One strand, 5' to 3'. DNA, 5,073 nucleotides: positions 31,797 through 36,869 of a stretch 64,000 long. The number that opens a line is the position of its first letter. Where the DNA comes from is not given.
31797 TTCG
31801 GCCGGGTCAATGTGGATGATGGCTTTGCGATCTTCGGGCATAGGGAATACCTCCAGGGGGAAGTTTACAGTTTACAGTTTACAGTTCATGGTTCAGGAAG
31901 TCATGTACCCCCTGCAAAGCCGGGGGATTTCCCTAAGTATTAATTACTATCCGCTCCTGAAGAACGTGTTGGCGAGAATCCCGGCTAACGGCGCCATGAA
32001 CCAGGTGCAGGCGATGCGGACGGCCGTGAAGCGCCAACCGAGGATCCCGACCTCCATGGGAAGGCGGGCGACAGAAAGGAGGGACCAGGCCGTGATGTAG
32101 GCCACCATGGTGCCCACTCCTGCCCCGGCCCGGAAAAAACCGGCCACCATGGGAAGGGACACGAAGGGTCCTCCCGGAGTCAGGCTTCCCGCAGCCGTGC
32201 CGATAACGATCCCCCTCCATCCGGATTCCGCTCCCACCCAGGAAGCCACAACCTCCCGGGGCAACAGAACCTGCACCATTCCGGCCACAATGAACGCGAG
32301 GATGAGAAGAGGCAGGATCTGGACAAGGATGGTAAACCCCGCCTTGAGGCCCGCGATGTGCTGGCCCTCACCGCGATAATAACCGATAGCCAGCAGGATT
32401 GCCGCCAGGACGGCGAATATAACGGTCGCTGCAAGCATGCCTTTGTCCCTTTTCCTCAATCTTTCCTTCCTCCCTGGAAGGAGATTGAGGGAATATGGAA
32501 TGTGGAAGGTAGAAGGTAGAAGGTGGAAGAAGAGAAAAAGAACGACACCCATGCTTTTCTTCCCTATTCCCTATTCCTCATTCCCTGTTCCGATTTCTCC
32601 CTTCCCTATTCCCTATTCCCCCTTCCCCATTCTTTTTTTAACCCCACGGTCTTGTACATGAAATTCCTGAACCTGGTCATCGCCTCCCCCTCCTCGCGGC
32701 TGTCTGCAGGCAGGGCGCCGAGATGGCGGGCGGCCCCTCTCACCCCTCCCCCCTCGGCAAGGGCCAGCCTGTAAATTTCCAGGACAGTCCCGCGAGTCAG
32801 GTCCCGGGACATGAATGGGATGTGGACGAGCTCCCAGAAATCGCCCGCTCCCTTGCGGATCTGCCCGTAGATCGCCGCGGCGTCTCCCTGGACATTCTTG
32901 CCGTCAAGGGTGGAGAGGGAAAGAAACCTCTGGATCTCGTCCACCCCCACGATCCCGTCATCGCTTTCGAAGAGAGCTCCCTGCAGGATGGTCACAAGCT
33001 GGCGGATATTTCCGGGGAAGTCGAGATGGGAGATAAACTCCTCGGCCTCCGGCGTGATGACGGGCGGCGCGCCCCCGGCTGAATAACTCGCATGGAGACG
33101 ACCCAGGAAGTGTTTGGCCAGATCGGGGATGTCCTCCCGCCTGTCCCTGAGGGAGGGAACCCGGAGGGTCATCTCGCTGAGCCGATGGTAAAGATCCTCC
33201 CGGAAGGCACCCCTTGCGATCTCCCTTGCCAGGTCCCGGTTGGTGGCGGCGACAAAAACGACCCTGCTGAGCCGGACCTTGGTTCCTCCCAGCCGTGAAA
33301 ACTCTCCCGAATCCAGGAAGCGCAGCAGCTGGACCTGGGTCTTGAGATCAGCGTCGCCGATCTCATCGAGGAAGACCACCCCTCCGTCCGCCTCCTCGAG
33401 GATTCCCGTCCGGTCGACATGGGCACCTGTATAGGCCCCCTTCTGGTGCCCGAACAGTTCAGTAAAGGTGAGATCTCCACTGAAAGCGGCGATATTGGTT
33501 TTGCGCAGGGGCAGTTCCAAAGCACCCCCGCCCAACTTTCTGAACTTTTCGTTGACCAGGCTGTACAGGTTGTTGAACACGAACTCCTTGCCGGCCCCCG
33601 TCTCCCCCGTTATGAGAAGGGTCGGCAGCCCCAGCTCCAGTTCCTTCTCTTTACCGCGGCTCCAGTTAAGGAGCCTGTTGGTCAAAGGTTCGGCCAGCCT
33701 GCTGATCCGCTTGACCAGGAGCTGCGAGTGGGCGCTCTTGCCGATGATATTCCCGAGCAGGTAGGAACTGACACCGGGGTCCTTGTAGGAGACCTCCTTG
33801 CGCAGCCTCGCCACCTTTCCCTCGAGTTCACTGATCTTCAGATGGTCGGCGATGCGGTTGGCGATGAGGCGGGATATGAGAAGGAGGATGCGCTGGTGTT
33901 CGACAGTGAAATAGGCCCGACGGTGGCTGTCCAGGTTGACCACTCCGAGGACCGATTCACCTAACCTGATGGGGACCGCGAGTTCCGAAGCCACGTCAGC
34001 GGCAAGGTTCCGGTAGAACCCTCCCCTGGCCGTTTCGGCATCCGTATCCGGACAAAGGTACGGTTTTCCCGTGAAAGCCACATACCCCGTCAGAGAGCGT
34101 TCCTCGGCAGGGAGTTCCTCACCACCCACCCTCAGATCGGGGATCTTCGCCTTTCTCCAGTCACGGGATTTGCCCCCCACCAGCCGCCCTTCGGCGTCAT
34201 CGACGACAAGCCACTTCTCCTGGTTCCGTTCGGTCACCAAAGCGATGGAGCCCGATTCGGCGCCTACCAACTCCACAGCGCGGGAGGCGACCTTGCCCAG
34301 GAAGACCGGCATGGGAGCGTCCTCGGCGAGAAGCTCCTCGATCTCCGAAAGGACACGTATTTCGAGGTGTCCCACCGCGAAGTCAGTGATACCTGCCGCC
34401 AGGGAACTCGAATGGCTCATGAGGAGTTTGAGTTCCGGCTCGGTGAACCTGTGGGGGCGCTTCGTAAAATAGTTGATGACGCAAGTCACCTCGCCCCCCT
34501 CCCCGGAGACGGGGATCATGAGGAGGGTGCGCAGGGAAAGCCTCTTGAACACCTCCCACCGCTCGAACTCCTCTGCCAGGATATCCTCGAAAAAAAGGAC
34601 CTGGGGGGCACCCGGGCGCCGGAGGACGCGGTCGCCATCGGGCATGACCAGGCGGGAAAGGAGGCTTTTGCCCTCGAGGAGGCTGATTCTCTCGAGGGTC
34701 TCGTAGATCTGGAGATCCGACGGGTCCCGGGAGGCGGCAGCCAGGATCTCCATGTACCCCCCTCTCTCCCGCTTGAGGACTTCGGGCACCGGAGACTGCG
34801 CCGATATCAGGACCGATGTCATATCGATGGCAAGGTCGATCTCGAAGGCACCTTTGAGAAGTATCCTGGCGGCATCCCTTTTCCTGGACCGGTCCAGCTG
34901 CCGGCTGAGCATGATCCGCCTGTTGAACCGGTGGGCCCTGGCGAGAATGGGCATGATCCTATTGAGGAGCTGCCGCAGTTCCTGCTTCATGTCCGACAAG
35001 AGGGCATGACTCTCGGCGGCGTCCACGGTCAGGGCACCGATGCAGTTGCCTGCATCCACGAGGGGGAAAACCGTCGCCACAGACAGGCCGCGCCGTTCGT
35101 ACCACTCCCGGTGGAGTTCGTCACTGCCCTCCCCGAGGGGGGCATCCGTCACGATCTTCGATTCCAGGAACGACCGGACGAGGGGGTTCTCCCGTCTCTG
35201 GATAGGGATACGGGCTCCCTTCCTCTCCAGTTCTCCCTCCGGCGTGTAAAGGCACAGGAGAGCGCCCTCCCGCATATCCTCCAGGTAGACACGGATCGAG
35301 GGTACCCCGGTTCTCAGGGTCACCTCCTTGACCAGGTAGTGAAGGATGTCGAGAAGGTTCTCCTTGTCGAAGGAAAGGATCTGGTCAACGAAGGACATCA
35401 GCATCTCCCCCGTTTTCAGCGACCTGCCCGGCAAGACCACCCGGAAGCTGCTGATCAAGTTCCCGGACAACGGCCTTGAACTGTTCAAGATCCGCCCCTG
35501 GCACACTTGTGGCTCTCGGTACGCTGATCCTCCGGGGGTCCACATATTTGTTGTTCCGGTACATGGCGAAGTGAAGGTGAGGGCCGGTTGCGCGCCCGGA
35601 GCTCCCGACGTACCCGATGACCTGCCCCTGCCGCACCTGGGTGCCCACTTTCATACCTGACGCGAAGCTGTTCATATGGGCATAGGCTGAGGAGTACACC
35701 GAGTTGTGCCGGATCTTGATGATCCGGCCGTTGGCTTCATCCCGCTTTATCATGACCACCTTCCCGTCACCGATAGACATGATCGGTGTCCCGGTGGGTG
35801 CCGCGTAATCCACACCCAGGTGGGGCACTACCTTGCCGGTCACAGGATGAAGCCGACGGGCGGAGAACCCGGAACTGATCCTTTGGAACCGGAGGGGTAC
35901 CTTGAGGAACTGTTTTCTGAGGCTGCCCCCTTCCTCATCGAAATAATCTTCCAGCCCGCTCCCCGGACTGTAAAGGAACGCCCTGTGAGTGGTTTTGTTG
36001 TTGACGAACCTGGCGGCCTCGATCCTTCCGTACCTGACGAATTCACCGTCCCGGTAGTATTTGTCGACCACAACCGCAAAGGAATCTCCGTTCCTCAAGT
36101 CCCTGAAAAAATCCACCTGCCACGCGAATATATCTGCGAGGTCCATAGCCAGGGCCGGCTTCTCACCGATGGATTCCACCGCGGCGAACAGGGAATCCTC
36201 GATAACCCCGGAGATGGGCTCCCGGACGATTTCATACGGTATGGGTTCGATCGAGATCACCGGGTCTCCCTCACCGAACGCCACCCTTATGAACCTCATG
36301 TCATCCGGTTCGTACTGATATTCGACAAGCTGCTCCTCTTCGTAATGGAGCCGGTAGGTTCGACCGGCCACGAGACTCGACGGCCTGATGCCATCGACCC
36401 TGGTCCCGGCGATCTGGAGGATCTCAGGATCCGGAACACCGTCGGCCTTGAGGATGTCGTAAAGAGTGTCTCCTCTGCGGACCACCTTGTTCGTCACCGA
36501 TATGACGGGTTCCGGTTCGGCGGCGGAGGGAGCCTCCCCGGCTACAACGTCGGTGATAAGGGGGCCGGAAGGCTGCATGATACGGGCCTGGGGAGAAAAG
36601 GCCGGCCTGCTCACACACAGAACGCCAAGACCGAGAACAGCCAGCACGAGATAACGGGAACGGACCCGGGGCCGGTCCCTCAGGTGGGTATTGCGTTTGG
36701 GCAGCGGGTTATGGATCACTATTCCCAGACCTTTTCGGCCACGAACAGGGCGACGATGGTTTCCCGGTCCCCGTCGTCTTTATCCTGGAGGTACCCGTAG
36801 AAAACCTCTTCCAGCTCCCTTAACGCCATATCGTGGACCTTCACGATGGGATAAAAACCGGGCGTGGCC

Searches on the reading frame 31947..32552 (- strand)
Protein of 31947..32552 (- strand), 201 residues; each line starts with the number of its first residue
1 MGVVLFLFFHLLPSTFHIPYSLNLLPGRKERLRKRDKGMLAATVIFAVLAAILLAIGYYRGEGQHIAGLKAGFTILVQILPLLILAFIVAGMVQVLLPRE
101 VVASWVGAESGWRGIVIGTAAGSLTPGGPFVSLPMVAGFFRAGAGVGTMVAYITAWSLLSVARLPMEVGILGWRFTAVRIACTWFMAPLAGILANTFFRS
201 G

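Call 38: search_protein_families(library=pfam, proteins=[window:31947-32552:-], max_evalue=0.001)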
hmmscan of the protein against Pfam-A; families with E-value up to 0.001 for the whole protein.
window:31947-32552:- (201 aa): 1 family
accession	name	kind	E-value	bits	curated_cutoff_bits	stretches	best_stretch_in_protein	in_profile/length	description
PF03773.19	ArsP_1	-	2.1e-14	53.9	32.3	1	75-198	12-135/294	Predicted permease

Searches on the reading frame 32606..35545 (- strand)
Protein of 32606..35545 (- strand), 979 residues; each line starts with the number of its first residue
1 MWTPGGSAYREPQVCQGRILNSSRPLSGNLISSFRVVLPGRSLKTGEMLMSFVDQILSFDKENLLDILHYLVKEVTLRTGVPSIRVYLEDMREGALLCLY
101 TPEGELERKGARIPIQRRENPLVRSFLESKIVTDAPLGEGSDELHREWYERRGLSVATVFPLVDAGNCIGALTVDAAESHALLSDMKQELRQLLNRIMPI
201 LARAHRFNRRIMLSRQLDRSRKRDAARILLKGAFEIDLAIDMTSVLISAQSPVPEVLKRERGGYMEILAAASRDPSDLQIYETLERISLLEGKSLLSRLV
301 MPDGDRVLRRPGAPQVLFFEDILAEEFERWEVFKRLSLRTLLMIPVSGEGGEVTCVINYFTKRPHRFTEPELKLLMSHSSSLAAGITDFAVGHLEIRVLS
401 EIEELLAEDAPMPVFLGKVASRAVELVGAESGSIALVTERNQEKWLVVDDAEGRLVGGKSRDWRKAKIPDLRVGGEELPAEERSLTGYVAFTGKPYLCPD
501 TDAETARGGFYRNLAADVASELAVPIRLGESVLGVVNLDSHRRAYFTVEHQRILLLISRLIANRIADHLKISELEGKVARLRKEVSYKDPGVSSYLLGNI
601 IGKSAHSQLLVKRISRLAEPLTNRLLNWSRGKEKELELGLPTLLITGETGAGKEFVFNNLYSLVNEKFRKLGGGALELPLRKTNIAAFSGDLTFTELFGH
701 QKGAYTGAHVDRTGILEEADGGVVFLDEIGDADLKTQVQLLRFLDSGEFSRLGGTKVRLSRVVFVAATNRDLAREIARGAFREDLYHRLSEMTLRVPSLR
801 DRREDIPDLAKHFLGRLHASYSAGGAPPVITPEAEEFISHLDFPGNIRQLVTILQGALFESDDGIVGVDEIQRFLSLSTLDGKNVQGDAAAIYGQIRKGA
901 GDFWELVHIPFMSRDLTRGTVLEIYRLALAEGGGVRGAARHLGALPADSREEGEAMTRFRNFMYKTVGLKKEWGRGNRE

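Call 38: search_protein_families(library=pfam, proteins=[window:32606-35545:-], max_evalue=0.001)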
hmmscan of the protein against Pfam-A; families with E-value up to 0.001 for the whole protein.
window:32606-35545:- (979 aa): 8 families
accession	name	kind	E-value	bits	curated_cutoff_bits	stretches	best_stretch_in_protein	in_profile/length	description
PF00158.32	Sigma54_activat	-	7.5e-44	149.8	20.2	1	642-794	24-167/168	Sigma-54 interaction domain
PF13185.12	GAF_2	-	1.5e-23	84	28.6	1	415-565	7-135/136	GAF domain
PF01590.32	GAF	-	2.1e-15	57.8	22.4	1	417-565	7-133/133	GAF domain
PF25601.1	AAA_lid_14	-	2.6e-14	53.2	27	1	800-876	1-75/87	AAA+ ATPase lid domain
PF14532.12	Sigma54_activ_2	-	1.5e-11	45.1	25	1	713-799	62-138/138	Sigma-54 interaction domain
PF13492.12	GAF_3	-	1.2e-06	29.4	27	1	416-566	6-128/129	GAF domain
PF07724.20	AAA_2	-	2.6e-05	24.8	27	1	645-779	8-134/166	AAA domain (Cdc48 subfamily)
PF07728.20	AAA_5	-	0.00013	22.5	22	1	643-770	2-123/139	AAA domain (dynein-related subfamily)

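Call 97: search_protein_families(library=ncbifam, proteins=[window:32606-35404:-], max_evalue=0.00001)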
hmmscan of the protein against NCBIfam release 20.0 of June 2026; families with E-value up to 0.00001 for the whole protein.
window:32606-35404:- (932 aa): 24 families
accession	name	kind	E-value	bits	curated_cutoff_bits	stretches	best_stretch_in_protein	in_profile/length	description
NF038230.1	Regu_Geo_Pelo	equivalog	6.2e-275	914.6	1200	1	4-920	6-933/935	GPMC system transcriptional regulator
NF038308.1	RNA_repair_RtcR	equivalog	3.3e-64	217.6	650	1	595-828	206-436/530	RNA repair transcriptional activator RtcR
NF003451.0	PRK05022.1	equivalog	2e-63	214.9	476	1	471-811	112-420/512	nitric oxide reductase transcriptional regulator NorR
TIGR01817.1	nifA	equivalog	1.1e-61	209.2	528.85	1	439-810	76-424/534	nif-specific transcriptional activator NifA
TIGR01818.1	ntrC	equivalog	8.6e-57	192.9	558.6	1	595-808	159-361/463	nitrogen regulation protein NR(I)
NF008469.0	PRK11361.1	equivalog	2.1e-48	165.2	714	1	594-826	167-388/461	acetoacetate metabolism transcriptional regulator AtoC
NF008176.1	PRK10923.1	equivalog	8.7e-48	163.1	620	1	596-805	164-362/469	nitrogen regulation protein NR(I)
NF007689.0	PRK10365.1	equivalog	1.8e-47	162.1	760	1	595-807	164-365/441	sigma-54-dependent response regulator transcription factor ZraR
NF050807.1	TransRegFlbDCaul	equivalog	2.2e-46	158.7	750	1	596-825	144-362/454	sigma-54-dependent transcriptional regulator FlbD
TIGR02974.1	phageshock_pspF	equivalog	3.2e-46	158.1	443.55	1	596-824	25-243/336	phage shock protein operon transcriptional activator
NF041946.1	LuxO_transreg_Vib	equivalog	8e-46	156.8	800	1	595-812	158-364/463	quorum-sensing sigma-54 dependent transcriptional regulator LuxO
NF011958.0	PRK15429.1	equivalog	2.5e-45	155.3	830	1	477-811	303-609/692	formate hydrogenlyase transcriptional activator FlhA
TIGR02915.1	PEP_resp_reg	equivalog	1.4e-44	152.7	502.6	1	595-822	164-380/445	PEP-CTERM-box response regulator transcription factor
NF041906.1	V4R_TF_MobR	exception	5.5e-44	150.6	999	1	596-816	258-467/544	phenol degradation transcriptional regulator MobR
NF051870.1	NAssimRespRegNtrX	equivalog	1.6e-43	149.2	600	1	596-811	165-365/452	nitrogen assimilation response regulator NtrX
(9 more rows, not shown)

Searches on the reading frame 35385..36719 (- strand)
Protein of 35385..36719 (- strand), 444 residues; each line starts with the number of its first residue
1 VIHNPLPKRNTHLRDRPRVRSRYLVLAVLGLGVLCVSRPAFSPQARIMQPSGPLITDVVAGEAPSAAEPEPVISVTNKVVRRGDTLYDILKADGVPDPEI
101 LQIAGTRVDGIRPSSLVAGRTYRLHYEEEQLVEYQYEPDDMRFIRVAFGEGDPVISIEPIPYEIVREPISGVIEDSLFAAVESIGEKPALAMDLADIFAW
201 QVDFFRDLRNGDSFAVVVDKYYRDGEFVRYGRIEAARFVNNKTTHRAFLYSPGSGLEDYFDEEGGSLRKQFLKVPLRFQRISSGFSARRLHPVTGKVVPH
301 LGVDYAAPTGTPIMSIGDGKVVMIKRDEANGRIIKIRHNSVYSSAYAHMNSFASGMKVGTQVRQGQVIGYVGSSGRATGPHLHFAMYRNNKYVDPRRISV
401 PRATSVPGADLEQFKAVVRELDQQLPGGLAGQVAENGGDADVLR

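Call 38: search_protein_families(library=pfam, proteins=[window:35385-36719:-], max_evalue=0.001)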
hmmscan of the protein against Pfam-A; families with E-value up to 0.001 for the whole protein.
window:35385-36719:- (444 aa): 2 families
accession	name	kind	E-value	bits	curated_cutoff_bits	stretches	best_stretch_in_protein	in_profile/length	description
PF01551.29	Peptidase_M23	-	5e-31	107.2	28.7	1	299-395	2-96/96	Peptidase family M23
PF19425.4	Csd3_N2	-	1.3e-09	38.5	27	1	168-286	8-121/122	Csd3 second domain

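Call 97: search_protein_families(library=ncbifam, proteins=[window:35385-36719:-], max_evalue=0.00001)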
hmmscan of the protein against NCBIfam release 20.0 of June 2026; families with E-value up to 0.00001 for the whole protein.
window:35385-36719:- (444 aa): 14 families
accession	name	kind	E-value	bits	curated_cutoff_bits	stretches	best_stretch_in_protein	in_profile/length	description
NF053824.1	PdgNdpepShyC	equivalog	6e-67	226.4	700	1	172-420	171-414/429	peptidoglycan DD-endopeptidase ShyC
NF053825.1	PdgNdpepShyA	equivalog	2.6e-62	210.9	700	1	78-425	74-419/425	peptidoglycan DD-endopeptidase ShyA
NF008652.0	PRK11649.1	equivalog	2e-55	188.2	341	1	75-425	95-436/439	murein DD-endopeptidase MepM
NF052530.1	Heli_ShapePgp3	exception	3.3e-22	78.9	300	1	274-395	143-260/270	peptidoglycan metallopeptidase Pgp3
NF052336.1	PdgHdaseHSB100310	equivalog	9.7e-15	54.7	500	1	294-393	51-148/316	peptidoglycan hydrolase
NF040883.1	amid_act_ActS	equivalog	1.4e-14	53.9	375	1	302-402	138-236/242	amidase activator ActS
NF050804.1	CellDivDipMCaul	equivalog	1.8e-13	50.2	900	1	302-386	530-613/634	cell division endopeptidase DipM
NF052529.1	PG_M23_Pgp6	exception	6.4e-12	44.9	600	1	275-393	307-426/452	peptidoglycan metallopeptidase Pgp6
NF008644.1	PRK11637.1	equivalog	1.5e-10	40.6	270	1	302-396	288-380/385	murein hydrolase activator EnvC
NF008123.1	PRK10871.1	equivalog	2.9e-09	36.8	311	1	302-397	267-360/365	murein hydrolase activator NlpD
NF053738.1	S2SprSpoIIQBc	equivalog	1.7e-08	34.4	250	1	318-396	142-220/232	stage II sporulation protein SpoIIQ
NF041208.1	celldiv_DipM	equivalog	4.5e-08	32.7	740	1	301-396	320-414/419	cell division endopeptidase DipM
NF004799.0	PRK06148.1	subfamily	1.6e-07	29.7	1128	1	293-393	434-544/1015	hypothetical protein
NF047755.1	LIC_10271_M23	exception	3.1e-06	27.1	180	0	298-396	115-206/207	LIC_10271 family cell wall hydrolase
